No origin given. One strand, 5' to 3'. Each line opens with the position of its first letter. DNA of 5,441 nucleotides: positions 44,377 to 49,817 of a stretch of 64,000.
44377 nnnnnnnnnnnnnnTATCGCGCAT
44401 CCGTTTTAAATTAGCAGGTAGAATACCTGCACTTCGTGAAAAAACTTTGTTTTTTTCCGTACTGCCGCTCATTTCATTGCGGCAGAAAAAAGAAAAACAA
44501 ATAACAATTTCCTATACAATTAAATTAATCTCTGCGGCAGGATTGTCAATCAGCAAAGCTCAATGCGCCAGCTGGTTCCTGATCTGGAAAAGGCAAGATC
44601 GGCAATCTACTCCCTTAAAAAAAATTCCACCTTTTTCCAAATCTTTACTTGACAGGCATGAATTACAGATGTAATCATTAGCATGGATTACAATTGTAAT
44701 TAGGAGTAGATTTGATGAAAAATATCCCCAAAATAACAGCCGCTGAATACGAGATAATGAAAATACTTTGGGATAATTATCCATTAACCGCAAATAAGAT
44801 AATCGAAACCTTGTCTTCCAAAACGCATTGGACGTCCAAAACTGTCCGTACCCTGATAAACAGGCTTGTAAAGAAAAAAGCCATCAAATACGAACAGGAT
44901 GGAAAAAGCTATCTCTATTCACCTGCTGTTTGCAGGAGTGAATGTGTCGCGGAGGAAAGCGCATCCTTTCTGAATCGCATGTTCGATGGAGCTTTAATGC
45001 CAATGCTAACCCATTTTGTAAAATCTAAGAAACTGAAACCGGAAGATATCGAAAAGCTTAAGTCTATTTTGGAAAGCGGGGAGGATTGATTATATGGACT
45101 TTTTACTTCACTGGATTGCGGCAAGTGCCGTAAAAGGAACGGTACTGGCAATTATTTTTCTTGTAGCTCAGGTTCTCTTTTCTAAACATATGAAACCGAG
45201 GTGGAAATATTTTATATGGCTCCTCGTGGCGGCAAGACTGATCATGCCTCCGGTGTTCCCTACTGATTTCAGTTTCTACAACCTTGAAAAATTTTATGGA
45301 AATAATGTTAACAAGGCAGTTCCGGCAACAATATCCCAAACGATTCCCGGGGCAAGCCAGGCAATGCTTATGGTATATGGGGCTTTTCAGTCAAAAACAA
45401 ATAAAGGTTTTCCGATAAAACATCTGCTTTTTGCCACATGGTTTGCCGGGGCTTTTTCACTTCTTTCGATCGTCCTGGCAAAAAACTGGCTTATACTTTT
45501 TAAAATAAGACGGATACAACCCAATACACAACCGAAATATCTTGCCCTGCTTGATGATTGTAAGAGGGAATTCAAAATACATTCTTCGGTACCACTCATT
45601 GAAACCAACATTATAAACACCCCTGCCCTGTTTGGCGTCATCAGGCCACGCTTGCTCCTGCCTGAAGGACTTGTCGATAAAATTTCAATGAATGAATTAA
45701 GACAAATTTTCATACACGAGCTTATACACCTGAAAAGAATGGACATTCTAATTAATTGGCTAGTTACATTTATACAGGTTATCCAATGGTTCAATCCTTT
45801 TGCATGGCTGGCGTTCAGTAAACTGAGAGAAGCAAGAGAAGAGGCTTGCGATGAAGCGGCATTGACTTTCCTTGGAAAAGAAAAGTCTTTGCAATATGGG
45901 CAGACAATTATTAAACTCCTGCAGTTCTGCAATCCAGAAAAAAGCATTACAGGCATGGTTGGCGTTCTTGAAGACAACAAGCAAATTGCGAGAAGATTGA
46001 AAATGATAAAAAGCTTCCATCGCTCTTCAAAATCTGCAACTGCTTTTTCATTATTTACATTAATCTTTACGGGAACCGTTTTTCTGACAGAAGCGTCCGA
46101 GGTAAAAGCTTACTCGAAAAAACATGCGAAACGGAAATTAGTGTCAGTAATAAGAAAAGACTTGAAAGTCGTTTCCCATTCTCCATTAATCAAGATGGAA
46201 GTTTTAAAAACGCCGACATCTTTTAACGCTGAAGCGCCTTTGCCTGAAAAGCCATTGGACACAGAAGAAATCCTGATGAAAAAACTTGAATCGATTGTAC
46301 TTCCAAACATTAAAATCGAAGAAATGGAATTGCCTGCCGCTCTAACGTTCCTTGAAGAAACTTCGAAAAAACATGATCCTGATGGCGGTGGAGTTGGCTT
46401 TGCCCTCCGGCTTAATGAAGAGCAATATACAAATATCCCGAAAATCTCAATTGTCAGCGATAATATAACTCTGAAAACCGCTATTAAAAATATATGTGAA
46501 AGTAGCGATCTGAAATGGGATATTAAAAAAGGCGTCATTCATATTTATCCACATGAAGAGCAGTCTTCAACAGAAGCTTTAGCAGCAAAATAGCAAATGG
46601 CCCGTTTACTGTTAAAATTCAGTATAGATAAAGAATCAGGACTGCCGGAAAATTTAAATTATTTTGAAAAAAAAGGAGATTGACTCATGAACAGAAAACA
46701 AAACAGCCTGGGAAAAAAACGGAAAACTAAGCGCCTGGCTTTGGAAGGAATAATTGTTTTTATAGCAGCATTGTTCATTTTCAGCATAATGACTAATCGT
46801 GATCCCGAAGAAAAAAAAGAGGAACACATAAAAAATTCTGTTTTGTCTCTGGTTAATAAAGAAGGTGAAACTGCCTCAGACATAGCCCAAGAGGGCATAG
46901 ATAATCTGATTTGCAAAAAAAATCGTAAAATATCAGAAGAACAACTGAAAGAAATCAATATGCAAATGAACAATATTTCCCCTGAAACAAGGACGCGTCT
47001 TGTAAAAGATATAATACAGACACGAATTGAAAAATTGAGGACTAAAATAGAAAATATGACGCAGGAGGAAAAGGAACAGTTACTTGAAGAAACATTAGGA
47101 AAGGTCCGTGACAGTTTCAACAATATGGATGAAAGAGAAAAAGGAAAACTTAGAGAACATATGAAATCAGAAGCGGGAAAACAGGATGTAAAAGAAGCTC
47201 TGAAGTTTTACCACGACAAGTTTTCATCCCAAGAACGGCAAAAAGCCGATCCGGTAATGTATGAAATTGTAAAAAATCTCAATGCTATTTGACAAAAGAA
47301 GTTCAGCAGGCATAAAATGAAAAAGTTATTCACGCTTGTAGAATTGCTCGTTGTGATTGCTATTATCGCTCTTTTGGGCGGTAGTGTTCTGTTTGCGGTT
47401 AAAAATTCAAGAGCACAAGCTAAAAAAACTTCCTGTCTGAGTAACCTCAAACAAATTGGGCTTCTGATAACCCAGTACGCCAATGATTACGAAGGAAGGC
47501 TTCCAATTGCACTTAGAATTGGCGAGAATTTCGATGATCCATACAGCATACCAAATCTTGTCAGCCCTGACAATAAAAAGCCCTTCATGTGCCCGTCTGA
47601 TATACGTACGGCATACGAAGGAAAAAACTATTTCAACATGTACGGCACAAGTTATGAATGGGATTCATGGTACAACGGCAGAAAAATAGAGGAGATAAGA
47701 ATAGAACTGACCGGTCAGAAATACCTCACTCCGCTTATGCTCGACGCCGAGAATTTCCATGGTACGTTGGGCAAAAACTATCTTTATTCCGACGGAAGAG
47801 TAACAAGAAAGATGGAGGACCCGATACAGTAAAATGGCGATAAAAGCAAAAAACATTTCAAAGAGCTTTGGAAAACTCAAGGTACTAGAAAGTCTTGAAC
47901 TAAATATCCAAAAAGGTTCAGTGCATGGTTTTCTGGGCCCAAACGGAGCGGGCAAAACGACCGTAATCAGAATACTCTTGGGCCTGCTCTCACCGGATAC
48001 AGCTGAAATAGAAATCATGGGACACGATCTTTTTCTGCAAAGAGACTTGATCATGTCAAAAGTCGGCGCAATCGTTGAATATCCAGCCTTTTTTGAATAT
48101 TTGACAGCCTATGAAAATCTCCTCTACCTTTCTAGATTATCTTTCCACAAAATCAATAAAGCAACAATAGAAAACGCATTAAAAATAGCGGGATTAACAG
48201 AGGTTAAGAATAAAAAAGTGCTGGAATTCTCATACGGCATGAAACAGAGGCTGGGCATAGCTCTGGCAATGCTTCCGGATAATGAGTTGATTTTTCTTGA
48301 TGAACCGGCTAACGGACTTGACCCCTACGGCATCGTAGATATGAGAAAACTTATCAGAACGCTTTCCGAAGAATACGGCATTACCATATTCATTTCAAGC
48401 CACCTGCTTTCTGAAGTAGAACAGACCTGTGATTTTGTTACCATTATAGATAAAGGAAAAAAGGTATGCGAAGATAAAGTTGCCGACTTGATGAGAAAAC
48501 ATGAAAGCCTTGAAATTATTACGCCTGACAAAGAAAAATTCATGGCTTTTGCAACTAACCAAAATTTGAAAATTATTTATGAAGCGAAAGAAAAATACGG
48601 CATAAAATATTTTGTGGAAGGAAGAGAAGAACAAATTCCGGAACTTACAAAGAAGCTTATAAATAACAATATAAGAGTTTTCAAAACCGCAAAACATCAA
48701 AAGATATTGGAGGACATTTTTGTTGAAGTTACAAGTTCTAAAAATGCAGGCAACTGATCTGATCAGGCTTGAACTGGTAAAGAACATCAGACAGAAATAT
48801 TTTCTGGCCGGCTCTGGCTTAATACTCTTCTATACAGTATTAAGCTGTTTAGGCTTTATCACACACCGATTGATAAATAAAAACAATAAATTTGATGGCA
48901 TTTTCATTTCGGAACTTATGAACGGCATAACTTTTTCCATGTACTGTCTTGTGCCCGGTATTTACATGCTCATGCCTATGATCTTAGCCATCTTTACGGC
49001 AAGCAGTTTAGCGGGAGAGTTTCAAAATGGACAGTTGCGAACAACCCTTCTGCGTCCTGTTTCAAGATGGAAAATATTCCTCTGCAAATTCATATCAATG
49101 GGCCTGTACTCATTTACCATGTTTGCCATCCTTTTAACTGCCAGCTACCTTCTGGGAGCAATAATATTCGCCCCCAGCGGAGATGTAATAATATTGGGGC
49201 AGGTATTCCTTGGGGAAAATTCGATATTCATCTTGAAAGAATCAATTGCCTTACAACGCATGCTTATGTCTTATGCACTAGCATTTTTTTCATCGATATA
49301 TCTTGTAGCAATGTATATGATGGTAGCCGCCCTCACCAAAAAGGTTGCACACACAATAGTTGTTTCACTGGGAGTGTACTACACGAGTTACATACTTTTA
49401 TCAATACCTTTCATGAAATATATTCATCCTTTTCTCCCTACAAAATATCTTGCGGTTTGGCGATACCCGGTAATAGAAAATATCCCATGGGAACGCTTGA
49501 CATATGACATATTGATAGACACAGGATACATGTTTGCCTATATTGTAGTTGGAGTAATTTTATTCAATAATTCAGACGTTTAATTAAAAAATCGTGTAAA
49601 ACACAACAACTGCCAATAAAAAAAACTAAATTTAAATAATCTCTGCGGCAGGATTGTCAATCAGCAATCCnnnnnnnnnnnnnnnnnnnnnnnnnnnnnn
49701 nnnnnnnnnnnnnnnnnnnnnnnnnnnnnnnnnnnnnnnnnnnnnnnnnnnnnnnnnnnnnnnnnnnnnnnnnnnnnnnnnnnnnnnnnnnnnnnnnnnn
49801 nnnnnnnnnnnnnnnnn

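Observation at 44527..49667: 5.1-kb, apparently AT-richer five- to six-gene block bracketed by a 30-bp perfect direct repeat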

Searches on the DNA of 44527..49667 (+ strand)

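Call 64: search_dna_similar(query=window:44527-49667:+, collection=plasmids, mode=distant, max_rows=5)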
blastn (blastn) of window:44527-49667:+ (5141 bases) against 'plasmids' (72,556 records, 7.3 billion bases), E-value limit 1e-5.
Records with a match: 23; places in all: 25; records where one place covers at least 80% of the query: 0.
Best place of each record, by identity: 60-80% 23.
By first word of the organism name: Clostridium 17; Bacillus 6.
By predicted mobility (MOB-suite, as given by PLSDB): non-mobilizable 17; conjugative 6.
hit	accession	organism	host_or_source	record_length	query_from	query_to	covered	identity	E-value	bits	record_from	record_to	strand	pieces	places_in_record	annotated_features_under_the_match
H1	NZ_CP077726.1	Clostridium sp. CM027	single colony,sheep meat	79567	3666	3899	5%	67.2%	4e-8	71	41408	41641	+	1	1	ABC transporter ATP-binding protein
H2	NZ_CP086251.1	Clostridium estertheticum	single colony,beef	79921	3666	3899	5%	67.2%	4e-8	71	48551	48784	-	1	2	ABC transporter ATP-binding protein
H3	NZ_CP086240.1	Clostridium estertheticum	single colony,bovine feces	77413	3666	3899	5%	67.2%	4e-8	71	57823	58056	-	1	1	ABC transporter ATP-binding protein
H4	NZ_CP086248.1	Clostridium sp. CF011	single colony,bovine feces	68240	3666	3899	5%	67.2%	4e-8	71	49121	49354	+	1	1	ABC transporter ATP-binding protein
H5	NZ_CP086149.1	Clostridium estertheticum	horse,single colony,meat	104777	3666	3899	5%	67.2%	4e-8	71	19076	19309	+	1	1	ABC transporter ATP-binding protein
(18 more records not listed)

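Call 65: search_dna_similar(query=window:44527-49667:+, collection=phages, mode=distant, max_rows=5)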
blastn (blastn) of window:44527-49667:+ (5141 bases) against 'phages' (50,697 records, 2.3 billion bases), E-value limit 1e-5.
No match.
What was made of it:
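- Tried and rejected: Block against plasmids and phages (calls 64, 65).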

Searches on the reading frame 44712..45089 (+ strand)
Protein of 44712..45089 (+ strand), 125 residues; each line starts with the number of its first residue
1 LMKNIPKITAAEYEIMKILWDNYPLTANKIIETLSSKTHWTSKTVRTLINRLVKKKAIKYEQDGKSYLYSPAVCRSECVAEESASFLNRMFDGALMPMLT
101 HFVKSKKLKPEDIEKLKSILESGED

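Call 8: search_protein_families(library=pfam, proteins=[window:44712-45089:+])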
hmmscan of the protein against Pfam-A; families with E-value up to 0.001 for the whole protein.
window:44712-45089:+ (125 aa): 2 families
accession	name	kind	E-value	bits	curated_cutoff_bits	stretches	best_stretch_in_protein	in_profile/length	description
PF03965.22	Penicillinase_R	-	1.2e-35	122.7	22.6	1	8-121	1-114/115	Penicillinase repressor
PF11994.14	DUF3489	-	0.00091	19.7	29.5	0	31-57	24-50/68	Protein of unknown function (DUF3489)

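Call 66: search_protein_families(library=ncbifam, proteins=[window:44715-45089:+], max_evalue=0.001)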
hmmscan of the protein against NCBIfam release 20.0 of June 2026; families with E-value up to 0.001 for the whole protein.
window:44715-45089:+ (124 aa): 5 families
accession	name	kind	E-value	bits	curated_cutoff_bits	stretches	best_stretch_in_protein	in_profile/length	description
NF012168.1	BlaI_of_BCL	exception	1.2e-37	128.5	180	1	2-120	1-119/121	penicillinase repressor BlaI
TIGR02698.1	CopY_TcrY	equivalog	1.6e-27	96.3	121.95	1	6-121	1-116/130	CopY/TcrY family copper transport repressor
NF000244.1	MecI_of_mecC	exception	1.2e-24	86.7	250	1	6-122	7-123/125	mecC-type methicillin resistance repressor MecI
NF000243.1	MecI_of_mecA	exception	2.6e-21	76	250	1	6-120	7-121/123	mecA-type methicillin resistance repressor MecI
NF000186.1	BlaI_of_MRSA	exception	2.2e-19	69.8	250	1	6-120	7-121/126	penicillinase repressor BlaI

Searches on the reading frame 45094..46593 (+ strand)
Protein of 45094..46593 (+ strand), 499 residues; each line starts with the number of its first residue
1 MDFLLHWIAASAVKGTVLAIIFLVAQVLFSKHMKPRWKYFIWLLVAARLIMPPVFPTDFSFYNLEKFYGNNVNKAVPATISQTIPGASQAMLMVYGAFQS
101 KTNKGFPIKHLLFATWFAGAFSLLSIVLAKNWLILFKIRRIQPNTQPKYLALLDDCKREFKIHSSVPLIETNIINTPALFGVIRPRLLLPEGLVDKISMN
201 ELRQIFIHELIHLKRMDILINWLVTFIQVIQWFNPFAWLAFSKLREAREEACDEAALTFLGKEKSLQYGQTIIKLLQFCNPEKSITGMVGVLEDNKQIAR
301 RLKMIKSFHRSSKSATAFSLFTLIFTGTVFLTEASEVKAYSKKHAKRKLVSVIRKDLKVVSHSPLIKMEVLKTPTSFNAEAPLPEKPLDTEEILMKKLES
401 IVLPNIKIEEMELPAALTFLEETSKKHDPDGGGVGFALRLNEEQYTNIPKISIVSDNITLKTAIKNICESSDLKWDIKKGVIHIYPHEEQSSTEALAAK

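Call 8: search_protein_families(library=pfam, proteins=[window:45094-46593:+])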
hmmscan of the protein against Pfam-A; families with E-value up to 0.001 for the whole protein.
window:45094-46593:+ (499 aa): 1 family
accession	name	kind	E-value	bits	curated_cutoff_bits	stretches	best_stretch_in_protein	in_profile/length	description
PF05569.17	Peptidase_M56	-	8.7e-55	186.4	31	1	10-305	5-296/296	BlaR1 peptidase M56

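Call 30: find_homologous_proteins(query=window:45094-46593:+, max_evalue=1e-30)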
Query window:45094-46593:+ (499 aa): 33 proteins with E <= 1e-30 among 8000 candidates.
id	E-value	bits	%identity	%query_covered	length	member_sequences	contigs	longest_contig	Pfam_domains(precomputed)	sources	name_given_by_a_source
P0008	0.0e+0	1109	100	100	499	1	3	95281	PF05569.18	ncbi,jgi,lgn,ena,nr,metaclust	ncbi:MAG: hypothetical protein A2017_03260 [Lentisphaerae bacterium GWF2_44_16]|nr:MAG: hypothetical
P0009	3.7e-155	536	51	99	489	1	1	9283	PF05569.18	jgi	jgi:bla regulator protein BlaR1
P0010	4.4e-91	324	37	96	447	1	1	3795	PF05569.18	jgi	-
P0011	1.3e-85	306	36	95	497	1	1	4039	PF05569.18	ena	-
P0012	2.5e-75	272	39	71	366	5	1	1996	PF05569.18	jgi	jgi:bla regulator protein BlaR1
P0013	1.4e-56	211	37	66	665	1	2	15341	PF05569.18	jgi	jgi:beta-lactamase regulating signal transducer with metallopeptidase domain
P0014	1.0e-55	208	35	65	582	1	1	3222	PF05569.18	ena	-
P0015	8.9e-55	205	33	66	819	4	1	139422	PF05569.18,PF07581.18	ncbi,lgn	-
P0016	1.3e-54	204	35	67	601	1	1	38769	PF05569.18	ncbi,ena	-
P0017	1.3e-54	204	35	68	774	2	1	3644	PF13715.13,PF05569.18,PF13620.13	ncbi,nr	ncbi:MAG TPA: M56 family metallopeptidase, partial [Verrucomicrobiae bacterium]|nr:M56 family metall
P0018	4.0e-54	202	34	63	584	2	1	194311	PF05569.18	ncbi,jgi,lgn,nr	ncbi:MAG TPA: M56 family metallopeptidase [Verrucomicrobiae bacterium]|jgi:beta-lactamase regulating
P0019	7.0e-53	198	31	73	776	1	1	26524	PF02472.22,PF05569.18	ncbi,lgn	-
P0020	7.9e-53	198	29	85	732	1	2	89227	PF03544.20,PF05569.18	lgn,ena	-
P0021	8.5e-53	198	35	62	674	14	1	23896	PF05569.18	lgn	-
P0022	1.3e-52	197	34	66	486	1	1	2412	PF01435.25,PF05569.18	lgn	-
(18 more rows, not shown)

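Call 31: find_encoding_contigs(protein=P0009, flank=10000, max_places=4)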
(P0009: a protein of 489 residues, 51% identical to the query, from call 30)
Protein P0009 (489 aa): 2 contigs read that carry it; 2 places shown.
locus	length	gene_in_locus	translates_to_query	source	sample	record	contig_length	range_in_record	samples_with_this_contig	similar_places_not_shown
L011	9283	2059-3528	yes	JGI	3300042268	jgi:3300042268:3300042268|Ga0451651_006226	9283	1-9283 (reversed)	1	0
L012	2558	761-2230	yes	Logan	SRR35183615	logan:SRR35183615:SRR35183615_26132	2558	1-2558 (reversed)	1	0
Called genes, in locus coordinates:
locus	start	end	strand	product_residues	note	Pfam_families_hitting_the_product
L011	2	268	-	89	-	?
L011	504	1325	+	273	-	PF00165:HTH_AraC (weak), PF12833:HTH_18, PF00165:HTH_AraC (weak)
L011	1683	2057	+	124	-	PF03965:Penicillinase_R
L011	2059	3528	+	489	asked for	PF05569:Peptidase_M56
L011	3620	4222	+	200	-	-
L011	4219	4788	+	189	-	-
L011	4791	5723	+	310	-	PF00005:ABC_tran, PF13304:AAA_21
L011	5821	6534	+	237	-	PF10920:DUF2705, PF12679:ABC2_membrane_2 (weak), PF12730:ABC2_membrane_4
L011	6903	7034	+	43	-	-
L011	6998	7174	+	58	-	-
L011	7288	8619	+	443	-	-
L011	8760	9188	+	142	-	-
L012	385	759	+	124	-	PF03965:Penicillinase_R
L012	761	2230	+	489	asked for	PF05569:Peptidase_M56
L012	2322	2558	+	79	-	?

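Call 66: search_protein_families(library=ncbifam, proteins=[window:45094-46593:+], max_evalue=0.001)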
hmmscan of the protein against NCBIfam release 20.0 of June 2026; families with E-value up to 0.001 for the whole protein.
window:45094-46593:+ (499 aa): 4 families
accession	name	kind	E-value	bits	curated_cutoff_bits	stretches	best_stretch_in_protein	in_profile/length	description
NF000326.1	blaR1_generic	equivalog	1.8e-57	195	400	1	14-346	7-340/585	BlaR1 family beta-lactam sensor/signal transducer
NF033109.1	sensor_MecR1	exception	6.9e-20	71.1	1200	1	17-346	16-342/585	beta-lactam sensor/signal transducer MecR1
NF042912.1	Amuc_1098_fam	equivalog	1.2e-08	33.5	750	1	386-492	245-361/805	Amuc_1098 family type IV pilus outer membrane protein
NF002826.0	PRK03001.1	equivalog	0.00031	20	369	1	190-230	113-154/285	zinc metalloprotease HtpX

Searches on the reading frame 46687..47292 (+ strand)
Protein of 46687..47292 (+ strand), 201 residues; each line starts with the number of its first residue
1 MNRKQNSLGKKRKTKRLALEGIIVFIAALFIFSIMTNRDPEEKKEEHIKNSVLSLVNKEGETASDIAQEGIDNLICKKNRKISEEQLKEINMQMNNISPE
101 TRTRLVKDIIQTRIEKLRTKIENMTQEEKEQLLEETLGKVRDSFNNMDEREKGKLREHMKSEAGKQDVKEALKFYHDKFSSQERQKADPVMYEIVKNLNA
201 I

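Call 8: search_protein_families(library=pfam, proteins=[window:46687-47292:+])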
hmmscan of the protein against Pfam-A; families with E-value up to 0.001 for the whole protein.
window:46687-47292:+ (201 aa): 0 families

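Call 66: search_protein_families(library=ncbifam, proteins=[window:46687-47292:+], max_evalue=0.001)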
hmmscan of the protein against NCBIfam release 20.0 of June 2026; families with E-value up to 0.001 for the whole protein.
window:46687-47292:+ (201 aa): 0 families

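Call 74: search_protein_representatives(protein=window:46687-47292:+)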
Query: 201 residues. Proteins with E-value up to 0.001 (for the whole library): 46; up to 1e-10: 22; up to 1e-30: 3. The best 46 are listed.
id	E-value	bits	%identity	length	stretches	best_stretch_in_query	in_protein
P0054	2.0e-49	184.4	48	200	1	1-200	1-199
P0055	7.4e-45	169.5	47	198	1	2-201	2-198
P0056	7.2e-31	124.0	35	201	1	4-201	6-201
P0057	6.5e-23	98.1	31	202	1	5-200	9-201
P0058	7.3e-22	94.6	34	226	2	76-201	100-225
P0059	3.0e-20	89.4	28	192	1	4-200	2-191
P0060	4.0e-20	89.0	31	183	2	80-200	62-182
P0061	4.4e-17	79.1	32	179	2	73-200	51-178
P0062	5.2e-17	78.8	29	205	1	12-201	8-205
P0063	5.7e-16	75.5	27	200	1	12-199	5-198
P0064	1.2e-15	74.4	30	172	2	87-200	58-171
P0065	1.2e-15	74.4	29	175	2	82-200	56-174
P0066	1.5e-15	74.1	29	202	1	1-200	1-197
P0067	3.3e-15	73.0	28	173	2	83-200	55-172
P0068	4.8e-15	72.4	29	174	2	81-200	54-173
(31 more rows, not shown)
